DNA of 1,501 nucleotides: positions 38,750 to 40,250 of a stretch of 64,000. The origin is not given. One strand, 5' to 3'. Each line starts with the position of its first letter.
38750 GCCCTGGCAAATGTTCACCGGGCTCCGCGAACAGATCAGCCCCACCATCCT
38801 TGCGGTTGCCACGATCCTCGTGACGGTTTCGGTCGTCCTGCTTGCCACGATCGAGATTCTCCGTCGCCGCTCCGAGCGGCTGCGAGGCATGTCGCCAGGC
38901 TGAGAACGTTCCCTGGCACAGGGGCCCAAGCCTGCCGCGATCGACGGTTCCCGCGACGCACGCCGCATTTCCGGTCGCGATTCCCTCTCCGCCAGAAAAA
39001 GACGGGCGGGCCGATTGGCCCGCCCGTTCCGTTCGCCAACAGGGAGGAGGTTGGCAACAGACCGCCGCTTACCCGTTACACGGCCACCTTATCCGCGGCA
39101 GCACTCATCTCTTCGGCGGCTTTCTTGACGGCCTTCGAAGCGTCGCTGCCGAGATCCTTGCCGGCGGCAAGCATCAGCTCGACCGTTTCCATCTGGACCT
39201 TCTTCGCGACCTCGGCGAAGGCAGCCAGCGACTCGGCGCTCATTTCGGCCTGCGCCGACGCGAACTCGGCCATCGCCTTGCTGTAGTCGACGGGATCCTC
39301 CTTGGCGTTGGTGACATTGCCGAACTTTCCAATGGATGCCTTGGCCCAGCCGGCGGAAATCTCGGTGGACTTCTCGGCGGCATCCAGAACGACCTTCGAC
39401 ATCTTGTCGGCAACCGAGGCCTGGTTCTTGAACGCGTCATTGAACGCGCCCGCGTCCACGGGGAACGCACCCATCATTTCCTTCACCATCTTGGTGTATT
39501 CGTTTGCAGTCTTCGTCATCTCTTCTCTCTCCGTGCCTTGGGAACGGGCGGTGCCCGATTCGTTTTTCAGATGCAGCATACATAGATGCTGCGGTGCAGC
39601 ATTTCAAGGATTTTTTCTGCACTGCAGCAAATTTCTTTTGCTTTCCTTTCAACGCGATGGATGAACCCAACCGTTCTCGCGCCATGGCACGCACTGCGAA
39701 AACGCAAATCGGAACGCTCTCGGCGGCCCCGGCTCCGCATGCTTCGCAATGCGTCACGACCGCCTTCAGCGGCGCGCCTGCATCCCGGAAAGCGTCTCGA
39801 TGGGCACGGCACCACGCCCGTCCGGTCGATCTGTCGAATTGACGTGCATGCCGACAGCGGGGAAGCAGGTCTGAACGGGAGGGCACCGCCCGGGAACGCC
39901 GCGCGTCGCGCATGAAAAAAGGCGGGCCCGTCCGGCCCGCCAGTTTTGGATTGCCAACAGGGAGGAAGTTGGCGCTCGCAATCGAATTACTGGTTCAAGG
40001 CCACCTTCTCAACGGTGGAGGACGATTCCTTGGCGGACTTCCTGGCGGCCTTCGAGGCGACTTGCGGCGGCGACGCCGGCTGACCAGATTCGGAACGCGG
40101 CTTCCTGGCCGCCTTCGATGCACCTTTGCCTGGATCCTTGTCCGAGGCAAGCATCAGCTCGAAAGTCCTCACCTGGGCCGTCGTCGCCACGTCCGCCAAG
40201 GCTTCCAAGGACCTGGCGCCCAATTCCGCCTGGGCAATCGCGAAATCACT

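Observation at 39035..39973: Near-identical hairpins with a CCUCCUCCC-type loop (cuckoo/CcsR-like anti-SD motif) in the 3' UTRs of both phasin paralogs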

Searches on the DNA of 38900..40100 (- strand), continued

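Call 67: search_with_rna_model(model_id=R1, sources=[L081, L082, L083, L084], max_evalue=1, show_alignments=4)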
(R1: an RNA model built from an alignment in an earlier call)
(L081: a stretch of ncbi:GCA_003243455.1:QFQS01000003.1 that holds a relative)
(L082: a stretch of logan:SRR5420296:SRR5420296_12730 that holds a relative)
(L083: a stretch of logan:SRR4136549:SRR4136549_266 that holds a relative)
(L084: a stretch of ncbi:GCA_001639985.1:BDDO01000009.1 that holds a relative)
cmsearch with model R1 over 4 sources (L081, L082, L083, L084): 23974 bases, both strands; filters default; matches with E-value up to 1: 11.
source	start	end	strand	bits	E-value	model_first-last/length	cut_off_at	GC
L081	3478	3542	+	50.6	6.7e-12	1-64/64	no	0.63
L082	1646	1710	+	50.6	6.7e-12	1-64/64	no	0.63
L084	3485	3544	+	48.8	1.9e-11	1-64/64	no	0.7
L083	3462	3519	+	30.8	9.2e-07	1-64/64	no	0.66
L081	3514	3612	-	21.7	0.00022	1-64/64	no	0.55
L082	1682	1780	-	21.7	0.00022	1-64/64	no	0.55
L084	4281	4335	-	21.6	0.00023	1-64/64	no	0.67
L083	3494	3516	-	18.9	0.0012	36-59/64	no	0.74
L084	4264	4311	+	15.7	0.0077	1-64/64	no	0.69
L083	4114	4179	+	11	0.13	1-64/64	no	0.68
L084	1323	1341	-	10.7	0.15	39-58/64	no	0.79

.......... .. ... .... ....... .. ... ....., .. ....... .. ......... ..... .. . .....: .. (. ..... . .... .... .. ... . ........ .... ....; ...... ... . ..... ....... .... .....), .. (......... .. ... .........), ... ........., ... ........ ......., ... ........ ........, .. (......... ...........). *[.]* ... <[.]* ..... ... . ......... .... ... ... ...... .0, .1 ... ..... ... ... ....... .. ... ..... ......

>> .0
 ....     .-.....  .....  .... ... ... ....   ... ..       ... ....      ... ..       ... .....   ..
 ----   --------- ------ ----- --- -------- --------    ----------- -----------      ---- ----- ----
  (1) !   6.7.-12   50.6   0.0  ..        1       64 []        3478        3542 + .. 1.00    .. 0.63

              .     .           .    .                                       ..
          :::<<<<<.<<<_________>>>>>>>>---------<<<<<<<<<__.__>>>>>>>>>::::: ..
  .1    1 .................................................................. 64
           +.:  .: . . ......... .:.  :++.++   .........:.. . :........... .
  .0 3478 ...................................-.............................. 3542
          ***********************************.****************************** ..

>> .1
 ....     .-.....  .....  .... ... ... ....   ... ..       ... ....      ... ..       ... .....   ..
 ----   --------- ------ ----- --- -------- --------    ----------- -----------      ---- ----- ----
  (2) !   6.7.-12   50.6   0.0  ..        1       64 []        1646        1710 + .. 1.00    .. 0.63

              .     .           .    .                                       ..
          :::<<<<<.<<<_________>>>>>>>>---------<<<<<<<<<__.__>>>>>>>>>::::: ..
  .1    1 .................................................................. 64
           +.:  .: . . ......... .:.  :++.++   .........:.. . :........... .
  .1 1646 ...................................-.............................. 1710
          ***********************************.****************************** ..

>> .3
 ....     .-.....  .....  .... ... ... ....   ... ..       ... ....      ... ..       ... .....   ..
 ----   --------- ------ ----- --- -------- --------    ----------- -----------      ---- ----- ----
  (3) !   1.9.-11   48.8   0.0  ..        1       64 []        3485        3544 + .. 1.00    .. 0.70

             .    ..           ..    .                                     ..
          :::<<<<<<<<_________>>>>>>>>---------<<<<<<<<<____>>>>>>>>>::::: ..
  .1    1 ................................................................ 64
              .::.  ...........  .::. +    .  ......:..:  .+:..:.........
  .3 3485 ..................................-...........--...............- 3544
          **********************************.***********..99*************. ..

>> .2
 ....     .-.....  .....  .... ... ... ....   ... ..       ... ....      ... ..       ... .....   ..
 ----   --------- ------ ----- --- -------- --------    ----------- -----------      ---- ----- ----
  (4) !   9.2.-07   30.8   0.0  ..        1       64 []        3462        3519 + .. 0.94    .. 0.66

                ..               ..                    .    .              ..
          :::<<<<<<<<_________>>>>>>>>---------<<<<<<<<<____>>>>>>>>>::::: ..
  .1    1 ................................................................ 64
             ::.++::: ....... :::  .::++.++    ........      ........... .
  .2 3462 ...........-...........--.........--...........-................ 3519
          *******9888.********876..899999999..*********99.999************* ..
